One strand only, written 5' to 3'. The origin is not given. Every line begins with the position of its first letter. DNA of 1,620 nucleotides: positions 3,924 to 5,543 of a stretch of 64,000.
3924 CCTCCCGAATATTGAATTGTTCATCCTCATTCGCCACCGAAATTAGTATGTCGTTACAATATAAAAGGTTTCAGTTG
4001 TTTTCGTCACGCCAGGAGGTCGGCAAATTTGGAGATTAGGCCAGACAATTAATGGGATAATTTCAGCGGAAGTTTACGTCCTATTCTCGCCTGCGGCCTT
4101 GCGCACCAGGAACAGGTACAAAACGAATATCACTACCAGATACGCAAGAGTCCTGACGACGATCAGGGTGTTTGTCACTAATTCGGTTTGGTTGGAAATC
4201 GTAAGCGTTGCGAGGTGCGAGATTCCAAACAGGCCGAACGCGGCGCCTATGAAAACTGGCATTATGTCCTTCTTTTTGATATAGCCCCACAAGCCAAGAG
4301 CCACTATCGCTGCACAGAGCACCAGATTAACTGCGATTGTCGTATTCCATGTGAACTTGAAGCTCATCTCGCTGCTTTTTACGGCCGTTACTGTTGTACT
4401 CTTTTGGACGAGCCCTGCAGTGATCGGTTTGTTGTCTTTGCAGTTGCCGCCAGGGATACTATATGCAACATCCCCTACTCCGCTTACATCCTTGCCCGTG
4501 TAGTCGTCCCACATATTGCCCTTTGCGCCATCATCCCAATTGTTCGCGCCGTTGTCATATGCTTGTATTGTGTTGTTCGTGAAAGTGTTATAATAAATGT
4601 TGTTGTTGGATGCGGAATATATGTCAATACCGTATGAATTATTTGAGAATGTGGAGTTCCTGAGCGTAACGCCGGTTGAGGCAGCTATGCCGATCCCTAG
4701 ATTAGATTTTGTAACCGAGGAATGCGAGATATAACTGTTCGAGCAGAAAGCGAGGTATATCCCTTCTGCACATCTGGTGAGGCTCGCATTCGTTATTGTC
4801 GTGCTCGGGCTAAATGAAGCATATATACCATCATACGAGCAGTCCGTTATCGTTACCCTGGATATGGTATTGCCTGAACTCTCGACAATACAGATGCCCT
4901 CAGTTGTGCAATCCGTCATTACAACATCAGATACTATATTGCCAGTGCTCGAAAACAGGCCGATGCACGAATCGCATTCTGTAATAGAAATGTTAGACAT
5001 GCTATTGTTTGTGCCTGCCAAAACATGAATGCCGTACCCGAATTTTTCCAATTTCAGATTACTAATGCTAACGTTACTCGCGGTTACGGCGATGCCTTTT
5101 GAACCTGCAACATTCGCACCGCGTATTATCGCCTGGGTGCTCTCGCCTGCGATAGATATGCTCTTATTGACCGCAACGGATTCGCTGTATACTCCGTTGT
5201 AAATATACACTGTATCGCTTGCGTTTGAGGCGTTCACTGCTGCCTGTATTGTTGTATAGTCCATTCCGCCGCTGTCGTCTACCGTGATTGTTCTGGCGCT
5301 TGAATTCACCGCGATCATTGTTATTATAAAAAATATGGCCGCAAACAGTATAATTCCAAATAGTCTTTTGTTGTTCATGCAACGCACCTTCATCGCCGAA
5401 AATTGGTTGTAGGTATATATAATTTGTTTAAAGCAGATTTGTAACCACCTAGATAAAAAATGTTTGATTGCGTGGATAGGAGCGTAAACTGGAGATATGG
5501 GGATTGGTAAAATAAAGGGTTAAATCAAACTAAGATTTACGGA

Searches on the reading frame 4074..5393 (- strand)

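Call 69: search_protein_families(library=pfam, proteins=[window:4074-5393:-], max_evalue=0.00001)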
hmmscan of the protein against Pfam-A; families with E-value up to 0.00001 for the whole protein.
window:4074-5393:- (439 aa): 2 families
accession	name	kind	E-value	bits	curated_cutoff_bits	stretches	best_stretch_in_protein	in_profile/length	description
PF05048.19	NosD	-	4.1e-27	95.4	23.6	2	189-300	84-212/212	Periplasmic copper-binding protein (NosD)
PF13229.12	Beta_helix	-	3.4e-23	82.4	25.9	2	161-285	20-151/158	Right handed beta helix region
